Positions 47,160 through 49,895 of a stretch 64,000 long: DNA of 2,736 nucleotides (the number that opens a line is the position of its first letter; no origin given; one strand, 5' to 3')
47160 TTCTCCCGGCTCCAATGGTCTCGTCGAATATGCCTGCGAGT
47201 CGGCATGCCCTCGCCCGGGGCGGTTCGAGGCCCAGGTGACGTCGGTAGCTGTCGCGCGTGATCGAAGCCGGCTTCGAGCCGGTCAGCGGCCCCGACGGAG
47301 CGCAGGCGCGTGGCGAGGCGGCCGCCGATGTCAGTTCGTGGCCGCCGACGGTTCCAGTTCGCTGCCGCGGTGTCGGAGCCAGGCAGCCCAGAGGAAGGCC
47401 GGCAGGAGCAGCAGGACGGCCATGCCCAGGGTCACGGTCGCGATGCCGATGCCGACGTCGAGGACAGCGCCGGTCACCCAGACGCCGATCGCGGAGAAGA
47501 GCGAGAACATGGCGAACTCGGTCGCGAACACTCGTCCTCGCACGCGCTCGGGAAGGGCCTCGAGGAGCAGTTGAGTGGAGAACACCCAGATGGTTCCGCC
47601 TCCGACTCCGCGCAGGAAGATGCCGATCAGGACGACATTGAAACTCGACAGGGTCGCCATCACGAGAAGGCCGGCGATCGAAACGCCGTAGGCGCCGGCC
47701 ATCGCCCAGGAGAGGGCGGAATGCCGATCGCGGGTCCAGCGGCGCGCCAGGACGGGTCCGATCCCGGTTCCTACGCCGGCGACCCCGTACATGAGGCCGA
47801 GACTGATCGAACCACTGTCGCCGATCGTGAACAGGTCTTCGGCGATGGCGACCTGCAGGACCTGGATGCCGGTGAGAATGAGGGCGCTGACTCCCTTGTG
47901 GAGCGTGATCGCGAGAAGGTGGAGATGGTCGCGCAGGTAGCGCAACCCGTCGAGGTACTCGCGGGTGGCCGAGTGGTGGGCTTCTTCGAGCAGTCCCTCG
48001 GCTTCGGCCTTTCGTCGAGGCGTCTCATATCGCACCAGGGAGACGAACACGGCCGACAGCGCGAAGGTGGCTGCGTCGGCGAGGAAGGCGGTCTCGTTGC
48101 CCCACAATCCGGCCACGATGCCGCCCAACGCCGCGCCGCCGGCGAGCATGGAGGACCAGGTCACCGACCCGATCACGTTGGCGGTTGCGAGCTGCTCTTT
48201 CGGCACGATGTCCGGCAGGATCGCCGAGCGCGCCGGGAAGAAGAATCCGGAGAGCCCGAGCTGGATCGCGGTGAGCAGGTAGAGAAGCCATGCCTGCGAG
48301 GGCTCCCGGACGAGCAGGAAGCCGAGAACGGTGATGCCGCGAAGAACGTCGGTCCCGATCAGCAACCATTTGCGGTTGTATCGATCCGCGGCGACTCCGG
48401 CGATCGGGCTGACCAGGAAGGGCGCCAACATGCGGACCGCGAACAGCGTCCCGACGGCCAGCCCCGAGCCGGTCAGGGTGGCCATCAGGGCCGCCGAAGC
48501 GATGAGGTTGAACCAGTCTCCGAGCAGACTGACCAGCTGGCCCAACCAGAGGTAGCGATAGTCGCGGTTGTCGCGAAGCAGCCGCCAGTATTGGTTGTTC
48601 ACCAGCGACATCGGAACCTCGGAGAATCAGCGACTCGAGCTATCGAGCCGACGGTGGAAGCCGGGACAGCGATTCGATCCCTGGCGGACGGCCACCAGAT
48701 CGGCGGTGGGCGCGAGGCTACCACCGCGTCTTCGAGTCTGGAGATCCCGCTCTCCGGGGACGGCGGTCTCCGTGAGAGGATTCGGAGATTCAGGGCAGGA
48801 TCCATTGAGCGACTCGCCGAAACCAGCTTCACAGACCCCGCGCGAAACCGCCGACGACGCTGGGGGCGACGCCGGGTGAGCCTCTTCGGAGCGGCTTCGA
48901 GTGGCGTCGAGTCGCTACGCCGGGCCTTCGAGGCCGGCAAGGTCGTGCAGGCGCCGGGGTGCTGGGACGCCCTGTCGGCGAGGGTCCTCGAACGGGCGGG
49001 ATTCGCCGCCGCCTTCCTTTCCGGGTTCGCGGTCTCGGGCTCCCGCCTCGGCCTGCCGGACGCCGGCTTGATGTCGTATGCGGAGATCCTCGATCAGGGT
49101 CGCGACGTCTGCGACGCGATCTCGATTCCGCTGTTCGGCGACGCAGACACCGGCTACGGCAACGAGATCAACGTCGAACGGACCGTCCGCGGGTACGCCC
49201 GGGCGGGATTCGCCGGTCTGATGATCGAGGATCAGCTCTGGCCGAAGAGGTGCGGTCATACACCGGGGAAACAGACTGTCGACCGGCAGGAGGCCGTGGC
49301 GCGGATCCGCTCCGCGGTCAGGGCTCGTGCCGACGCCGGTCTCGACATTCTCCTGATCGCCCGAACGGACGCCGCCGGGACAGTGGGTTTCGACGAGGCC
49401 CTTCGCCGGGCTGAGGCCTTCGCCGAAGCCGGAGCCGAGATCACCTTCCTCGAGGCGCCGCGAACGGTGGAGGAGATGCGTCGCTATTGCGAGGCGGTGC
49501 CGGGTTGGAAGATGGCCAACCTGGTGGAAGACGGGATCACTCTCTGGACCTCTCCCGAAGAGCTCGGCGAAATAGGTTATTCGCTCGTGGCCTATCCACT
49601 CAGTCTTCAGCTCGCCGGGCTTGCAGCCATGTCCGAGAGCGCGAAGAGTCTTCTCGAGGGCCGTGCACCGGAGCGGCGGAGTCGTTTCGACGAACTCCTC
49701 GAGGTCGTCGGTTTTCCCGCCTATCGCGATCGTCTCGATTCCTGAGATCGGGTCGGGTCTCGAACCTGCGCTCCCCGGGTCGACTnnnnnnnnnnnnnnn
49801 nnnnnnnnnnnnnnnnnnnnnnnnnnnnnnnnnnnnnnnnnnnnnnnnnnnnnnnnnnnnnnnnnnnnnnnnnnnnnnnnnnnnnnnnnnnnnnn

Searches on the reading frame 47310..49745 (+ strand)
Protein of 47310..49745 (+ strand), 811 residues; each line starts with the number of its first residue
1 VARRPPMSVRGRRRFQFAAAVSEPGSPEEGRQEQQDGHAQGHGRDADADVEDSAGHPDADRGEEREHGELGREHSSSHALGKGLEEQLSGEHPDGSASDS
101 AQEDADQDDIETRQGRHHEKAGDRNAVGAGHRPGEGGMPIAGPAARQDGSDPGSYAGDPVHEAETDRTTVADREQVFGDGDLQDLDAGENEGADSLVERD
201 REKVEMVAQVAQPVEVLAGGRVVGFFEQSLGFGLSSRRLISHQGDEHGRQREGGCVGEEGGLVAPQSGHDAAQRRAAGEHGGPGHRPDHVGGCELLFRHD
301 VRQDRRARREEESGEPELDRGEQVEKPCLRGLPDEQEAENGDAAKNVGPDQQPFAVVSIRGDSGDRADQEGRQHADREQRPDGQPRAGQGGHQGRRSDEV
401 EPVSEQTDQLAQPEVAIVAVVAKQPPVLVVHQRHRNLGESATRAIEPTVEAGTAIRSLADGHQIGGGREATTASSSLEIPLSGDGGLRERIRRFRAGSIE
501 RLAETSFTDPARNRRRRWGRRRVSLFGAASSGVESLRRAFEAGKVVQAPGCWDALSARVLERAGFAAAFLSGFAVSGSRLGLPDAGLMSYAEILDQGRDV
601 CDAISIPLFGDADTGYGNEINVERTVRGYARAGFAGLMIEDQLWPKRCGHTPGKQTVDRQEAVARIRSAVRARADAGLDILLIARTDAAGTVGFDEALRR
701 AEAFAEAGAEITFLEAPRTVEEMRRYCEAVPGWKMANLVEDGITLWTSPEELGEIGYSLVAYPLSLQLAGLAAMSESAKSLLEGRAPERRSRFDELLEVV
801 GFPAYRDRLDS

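Call 48: search_protein_families(library=ncbifam, proteins=[window:47310-49745:+], max_evalue=1e-10)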
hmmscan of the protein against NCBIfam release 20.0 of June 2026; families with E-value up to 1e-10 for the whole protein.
window:47310-49745:+ (811 aa): 7 families
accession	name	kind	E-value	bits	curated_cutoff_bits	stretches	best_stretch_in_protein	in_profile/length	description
TIGR02317.1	prpB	equivalog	1.7e-70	237.4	354.4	1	535-782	4-248/285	methylisocitrate lyase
NF008455.0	PRK11320.1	equivalog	2.1e-59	201.1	353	1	531-782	6-255/295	methylisocitrate lyase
TIGR02319.1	CPEP_Pphonmut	equivalog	4.2e-56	190.3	420.05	1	535-773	7-243/294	carboxyvinyl-carboxyphosphonate phosphorylmutase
TIGR02321.1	Pphn_pyruv_hyd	equivalog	4.4e-31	108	374.4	1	534-739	5-211/290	phosphonopyruvate hydrolase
TIGR02320.1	PEP_mutase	equivalog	6.6e-26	90.9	319.55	1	536-784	1-260/284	phosphoenolpyruvate mutase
NF011645.0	PRK15063.1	equivalog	1e-13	50.9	562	1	604-689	146-232/430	isocitrate lyase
TIGR01346.1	isocit_lyase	equivalog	6.2e-13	48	275.9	1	606-689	151-235/527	isocitrate lyase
